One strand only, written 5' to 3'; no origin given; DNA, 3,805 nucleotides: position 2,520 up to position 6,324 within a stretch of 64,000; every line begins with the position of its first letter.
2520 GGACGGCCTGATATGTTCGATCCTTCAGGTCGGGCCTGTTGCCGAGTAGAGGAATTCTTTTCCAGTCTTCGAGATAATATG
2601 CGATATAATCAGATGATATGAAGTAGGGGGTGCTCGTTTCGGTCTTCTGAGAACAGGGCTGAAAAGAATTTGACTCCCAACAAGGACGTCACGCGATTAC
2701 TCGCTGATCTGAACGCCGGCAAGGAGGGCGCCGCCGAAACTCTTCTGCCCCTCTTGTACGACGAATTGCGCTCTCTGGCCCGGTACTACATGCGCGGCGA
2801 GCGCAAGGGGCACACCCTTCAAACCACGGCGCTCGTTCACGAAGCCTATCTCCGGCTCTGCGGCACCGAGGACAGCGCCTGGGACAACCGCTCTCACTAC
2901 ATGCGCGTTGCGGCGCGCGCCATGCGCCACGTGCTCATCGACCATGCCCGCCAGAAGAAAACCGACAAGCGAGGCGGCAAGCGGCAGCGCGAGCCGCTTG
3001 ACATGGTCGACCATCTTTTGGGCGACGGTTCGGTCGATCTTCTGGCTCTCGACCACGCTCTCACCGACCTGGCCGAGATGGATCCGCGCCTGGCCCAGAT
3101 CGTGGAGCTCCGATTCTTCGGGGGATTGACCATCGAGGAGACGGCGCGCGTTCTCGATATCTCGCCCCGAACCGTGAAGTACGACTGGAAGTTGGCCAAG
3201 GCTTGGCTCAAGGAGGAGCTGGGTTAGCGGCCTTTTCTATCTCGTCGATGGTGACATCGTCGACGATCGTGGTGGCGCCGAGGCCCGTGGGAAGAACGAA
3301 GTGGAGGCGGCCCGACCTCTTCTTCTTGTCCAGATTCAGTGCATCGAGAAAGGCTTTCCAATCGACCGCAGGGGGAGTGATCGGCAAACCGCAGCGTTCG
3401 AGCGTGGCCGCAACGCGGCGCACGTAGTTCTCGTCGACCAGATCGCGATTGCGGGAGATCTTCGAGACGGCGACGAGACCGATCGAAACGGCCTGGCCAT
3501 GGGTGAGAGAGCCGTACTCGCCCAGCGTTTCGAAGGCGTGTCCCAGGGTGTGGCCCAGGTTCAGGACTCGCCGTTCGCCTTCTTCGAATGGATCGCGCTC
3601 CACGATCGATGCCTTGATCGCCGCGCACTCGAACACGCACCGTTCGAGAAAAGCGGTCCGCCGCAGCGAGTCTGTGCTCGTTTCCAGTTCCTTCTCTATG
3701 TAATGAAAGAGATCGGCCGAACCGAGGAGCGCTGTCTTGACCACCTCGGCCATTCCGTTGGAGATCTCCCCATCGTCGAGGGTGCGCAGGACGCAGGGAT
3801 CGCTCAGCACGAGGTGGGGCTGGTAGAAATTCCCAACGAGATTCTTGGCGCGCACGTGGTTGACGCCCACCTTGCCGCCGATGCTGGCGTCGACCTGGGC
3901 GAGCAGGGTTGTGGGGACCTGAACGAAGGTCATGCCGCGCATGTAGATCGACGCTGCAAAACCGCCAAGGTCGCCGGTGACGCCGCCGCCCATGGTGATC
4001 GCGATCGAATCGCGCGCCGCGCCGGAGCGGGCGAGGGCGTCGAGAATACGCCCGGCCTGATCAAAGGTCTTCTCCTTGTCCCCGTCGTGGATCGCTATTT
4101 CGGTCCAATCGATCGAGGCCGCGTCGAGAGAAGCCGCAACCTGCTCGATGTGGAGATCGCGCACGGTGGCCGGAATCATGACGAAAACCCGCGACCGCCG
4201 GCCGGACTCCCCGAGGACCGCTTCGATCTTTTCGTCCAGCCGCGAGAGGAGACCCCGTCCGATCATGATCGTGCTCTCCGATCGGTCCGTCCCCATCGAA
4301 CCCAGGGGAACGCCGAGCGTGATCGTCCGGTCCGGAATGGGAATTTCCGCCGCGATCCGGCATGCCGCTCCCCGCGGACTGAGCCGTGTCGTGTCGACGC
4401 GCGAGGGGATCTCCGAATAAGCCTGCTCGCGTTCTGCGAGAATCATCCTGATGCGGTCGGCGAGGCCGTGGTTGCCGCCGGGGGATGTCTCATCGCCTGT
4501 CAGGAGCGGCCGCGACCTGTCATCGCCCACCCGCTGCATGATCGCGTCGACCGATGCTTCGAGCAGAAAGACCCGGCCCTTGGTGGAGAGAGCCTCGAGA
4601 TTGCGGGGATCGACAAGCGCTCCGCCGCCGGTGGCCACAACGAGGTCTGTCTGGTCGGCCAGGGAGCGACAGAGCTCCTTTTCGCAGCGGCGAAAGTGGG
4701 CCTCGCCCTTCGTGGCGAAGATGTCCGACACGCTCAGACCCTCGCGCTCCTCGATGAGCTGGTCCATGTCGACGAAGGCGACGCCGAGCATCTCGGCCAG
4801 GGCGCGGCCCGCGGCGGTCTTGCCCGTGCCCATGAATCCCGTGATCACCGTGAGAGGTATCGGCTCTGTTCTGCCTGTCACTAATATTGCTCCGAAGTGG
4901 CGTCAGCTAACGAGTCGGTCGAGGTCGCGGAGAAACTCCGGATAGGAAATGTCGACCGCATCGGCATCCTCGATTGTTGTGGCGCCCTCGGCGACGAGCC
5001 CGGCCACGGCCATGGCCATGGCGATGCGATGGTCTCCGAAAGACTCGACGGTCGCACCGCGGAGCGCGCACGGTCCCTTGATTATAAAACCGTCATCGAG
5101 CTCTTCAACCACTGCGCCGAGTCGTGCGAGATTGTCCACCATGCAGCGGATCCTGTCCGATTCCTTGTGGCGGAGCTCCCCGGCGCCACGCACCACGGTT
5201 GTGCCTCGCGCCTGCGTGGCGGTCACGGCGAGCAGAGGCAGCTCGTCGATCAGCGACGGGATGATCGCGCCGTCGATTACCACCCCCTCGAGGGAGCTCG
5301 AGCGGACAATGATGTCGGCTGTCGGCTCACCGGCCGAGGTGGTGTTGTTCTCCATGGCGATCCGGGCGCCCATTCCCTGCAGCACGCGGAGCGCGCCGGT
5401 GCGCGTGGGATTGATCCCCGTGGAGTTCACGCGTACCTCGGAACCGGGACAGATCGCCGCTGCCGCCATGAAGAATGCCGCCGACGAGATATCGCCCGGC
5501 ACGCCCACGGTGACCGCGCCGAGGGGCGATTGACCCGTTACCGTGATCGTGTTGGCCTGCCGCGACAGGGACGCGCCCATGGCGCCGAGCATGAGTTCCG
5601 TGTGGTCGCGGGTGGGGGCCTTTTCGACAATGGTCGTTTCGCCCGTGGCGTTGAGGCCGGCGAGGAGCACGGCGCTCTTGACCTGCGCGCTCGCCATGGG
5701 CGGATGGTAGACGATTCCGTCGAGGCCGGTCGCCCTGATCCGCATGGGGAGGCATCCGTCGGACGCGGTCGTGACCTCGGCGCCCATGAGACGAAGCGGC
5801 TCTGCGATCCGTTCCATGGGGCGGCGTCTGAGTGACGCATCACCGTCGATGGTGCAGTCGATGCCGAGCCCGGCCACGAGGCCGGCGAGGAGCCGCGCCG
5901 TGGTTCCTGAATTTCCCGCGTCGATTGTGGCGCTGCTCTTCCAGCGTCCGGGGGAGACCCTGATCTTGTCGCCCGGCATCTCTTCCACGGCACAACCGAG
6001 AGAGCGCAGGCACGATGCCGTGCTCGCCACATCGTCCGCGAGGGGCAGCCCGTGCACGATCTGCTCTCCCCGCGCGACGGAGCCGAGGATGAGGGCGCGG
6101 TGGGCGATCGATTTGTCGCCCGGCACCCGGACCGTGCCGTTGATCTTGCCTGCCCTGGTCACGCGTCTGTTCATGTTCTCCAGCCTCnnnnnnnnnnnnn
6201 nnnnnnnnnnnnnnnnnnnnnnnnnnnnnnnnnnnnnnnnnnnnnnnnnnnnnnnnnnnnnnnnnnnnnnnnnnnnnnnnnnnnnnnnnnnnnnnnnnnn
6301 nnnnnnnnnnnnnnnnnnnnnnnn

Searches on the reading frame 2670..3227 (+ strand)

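Call 39: search_protein_families(library=pfam, proteins=[window:2670-3227:+], max_evalue=0.001)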
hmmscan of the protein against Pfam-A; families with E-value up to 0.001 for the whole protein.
window:2670-3227:+ (185 aa): 4 families
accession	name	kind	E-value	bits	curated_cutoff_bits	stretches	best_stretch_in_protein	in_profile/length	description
PF07638.17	Sigma70_ECF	-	9.1e-56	189.1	21.1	1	5-184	2-183/185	ECF sigma factor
PF08281.18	Sigma70_r4_2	-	3.4e-10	39.9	25.7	1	134-179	8-53/54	Sigma-70, region 4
PF04545.22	Sigma70_r4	-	2.9e-08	33.5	24.1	1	134-170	2-38/50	Sigma-70, region 4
PF13518.12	HTH_28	-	0.00076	19.9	25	0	143-174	4-33/52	Helix-turn-helix domain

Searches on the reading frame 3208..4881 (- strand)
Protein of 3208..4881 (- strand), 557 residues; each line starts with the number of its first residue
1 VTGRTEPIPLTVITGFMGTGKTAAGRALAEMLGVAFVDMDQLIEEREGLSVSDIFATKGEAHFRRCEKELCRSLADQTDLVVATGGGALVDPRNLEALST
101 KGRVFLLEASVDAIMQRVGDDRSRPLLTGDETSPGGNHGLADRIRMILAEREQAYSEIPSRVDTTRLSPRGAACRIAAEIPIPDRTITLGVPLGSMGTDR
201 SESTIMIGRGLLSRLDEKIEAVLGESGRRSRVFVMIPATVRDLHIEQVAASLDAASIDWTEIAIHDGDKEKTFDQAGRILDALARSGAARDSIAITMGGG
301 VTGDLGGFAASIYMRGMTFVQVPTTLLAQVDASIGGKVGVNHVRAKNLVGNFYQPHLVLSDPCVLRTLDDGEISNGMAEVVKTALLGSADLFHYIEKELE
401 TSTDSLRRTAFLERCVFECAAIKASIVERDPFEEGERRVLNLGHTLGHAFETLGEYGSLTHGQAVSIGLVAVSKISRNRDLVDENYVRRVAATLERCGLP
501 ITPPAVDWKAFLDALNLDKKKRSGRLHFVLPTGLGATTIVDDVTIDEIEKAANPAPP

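Call 39: search_protein_families(library=pfam, proteins=[window:3208-4881:-], max_evalue=0.001)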
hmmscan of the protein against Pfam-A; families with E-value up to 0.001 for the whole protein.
window:3208-4881:- (557 aa): 6 families
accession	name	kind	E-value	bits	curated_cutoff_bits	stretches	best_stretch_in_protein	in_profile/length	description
PF01761.26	DHQ_synthase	-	4.5e-45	152.5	24.2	1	262-374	2-114/115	3-dehydroquinate synthase N-terminal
PF01202.28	SKI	-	6.4e-41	140.6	22.1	1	17-173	1-151/159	Shikimate kinase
PF24621.2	DHQS_C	-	2.1e-40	138.4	27.6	1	376-521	1-144/144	3-dehydroquinate synthase C-terminal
PF13685.12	Fe-ADH_2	-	2.9e-09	37.5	28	1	217-326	8-108/149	Iron-containing alcohol dehydrogenase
PF00465.25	Fe-ADH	-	2.4e-05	24.4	31.3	0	204-326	3-131/168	Iron-containing alcohol dehydrogenase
PF13238.12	AAA_18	-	3e-05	24.9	29.4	1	12-120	2-110/128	AAA domain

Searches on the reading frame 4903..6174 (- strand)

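Call 39: search_protein_families(library=pfam, proteins=[window:4903-6174:-], max_evalue=0.001)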
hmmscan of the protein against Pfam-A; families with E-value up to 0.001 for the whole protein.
window:4903-6174:- (423 aa): 1 family
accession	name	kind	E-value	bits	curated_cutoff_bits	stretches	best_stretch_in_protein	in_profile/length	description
PF00275.25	EPSP_synthase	-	2.6e-115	385.9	22.8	1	7-418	3-417/417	EPSP synthase (3-phosphoshikimate 1-carboxyvinyltransferase)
